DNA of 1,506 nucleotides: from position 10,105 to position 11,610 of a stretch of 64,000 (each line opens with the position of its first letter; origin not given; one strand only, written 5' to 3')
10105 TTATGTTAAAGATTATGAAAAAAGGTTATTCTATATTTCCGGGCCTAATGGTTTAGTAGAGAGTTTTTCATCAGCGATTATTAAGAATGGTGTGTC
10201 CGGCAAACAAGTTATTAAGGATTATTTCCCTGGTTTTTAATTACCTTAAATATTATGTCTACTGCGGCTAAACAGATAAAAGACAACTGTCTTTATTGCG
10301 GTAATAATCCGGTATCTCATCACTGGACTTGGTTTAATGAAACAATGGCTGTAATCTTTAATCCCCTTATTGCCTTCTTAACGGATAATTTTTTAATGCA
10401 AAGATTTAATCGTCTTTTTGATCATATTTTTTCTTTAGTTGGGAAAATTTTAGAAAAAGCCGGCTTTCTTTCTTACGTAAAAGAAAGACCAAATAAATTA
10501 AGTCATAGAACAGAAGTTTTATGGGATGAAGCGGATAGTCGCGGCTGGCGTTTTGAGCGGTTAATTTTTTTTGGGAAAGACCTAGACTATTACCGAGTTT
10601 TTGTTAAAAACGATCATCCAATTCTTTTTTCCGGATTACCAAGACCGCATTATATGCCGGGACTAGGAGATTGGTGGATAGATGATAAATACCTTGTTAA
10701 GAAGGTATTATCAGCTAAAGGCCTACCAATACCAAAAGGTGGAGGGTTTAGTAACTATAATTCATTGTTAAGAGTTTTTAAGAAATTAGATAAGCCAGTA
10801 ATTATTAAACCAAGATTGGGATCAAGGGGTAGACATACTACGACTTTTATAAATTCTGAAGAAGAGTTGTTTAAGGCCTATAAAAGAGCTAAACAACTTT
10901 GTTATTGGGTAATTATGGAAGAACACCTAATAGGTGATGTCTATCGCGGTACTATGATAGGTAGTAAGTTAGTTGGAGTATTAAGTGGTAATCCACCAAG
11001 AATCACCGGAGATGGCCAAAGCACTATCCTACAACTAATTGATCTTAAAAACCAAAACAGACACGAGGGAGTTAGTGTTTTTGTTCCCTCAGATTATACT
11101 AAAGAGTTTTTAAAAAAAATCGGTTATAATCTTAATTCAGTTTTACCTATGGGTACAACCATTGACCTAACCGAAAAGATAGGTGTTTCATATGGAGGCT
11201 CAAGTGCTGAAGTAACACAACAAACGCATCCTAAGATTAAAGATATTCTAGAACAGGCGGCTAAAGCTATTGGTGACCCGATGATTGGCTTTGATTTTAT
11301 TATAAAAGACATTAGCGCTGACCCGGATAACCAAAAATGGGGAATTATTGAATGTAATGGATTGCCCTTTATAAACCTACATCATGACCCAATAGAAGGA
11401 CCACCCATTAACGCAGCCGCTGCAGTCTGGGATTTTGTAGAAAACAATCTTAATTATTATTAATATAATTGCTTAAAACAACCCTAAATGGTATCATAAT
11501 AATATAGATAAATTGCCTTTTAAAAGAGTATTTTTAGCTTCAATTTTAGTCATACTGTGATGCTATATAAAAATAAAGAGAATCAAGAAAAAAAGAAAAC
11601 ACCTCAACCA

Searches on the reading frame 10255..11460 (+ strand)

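Call 3: search_protein_families(library=pfam, proteins=[window:10255-11460:+], max_evalue=1)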
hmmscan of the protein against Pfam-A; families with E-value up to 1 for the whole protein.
window:10255-11460:+ (402 aa): 6 families
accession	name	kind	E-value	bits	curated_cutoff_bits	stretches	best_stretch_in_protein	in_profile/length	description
PF02655.19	ATP-grasp_3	-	6.4e-07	30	23.2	1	143-352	2-145/160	ATP-grasp domain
PF02222.28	ATP-grasp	-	0.0038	17.3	27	1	152-224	3-75/179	ATP-grasp domain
PF14398.11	ATPgrasp_YheCD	-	0.023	14.4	26.8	0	163-213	33-82/255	YheC/D like ATP-grasp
PF14397.11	ATPgrasp_ST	-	0.032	13.9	31.4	1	142-202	19-83/278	Sugar-transfer associated ATP-grasp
PF03013.19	Pyr_excise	-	0.033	15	23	1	64-102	39-77/81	Pyrimidine dimer DNA glycosylase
PF02786.22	CPSase_L_D2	-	0.036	14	19.8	1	144-216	1-74/211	Carbamoyl-phosphate synthase L chain, ATP binding domain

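Call 4: search_protein_families(library=ncbifam, proteins=[window:10255-11460:+], max_evalue=1)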
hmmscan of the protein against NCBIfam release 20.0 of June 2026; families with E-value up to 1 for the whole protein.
window:10255-11460:+ (402 aa): 23 families
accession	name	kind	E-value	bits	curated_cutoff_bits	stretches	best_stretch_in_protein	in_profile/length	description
TIGR02068.2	cya_phycin_syn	equivalog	1.5e-54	185.3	850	1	143-394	212-469/862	cyanophycin synthetase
NF010623.0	PRK14016.1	subfamily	3.6e-54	184.2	877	1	143-393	213-469/871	cyanophycin synthetase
NF002688.0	PRK02471.1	equivalog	5.7e-38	130.8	425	1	142-391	487-747/756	bifunctional glutamate--cysteine ligase GshA/glutathione synthetase GshB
TIGR03103.1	trio_acet_GNAT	equivalog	7.9e-31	107.2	569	1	142-376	295-527/547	N-acetylglutaminylglutamine synthetase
TIGR01435.1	glu_cys_lig_rel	equivalog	6.1e-21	74.3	656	1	143-382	468-706/719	bifunctional glutamate--cysteine ligase/glutathione synthetase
NF002378.0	PRK01372.1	subfamily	6.2e-07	28.4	243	1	144-243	100-197/305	D-alanine--D-alanine ligase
TIGR02144.1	LysX_arch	equivalog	1.3e-06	27.8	275.6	1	143-203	86-145/281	lysine biosynthesis protein LysX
NF040720.1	MptN_Meth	equivalog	2.5e-06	26.8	350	1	144-202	101-158/291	tetrahydromethanopterin:alpha-L-glutamate ligase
TIGR00768.1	rimK_fam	subfamily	5.4e-06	26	143.4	1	143-207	86-149/276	RimK family alpha-L-glutamate ligase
TIGR01205.1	D_ala_D_alaTIGR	subfamily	0.00023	20.2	245.65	1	144-237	106-204/318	D-alanine--D-alanine ligase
NF009405.0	PRK12767.1-4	equivalog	0.00025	20.2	390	1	143-215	111-179/320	carbamoyl phosphate synthase-like protein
NF000091.3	D_ala_D_ser_VanG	exception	0.012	14.5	495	1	144-235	135-228/344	D-alanine--D-serine ligase VanG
NF004085.0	PRK05586.1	equivalog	0.016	14.1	723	1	148-214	119-186/448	acetyl-CoA carboxylase biotin carboxylase subunit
TIGR04443.1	F420_CofF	equivalog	0.017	14.1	300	1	143-212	91-161/283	coenzyme gamma-F420-2:alpha-L-glutamate ligase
NF006286.0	PRK08462.1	equivalog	0.04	12.8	740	1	142-213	115-187/445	acetyl-CoA carboxylase biotin carboxylase subunit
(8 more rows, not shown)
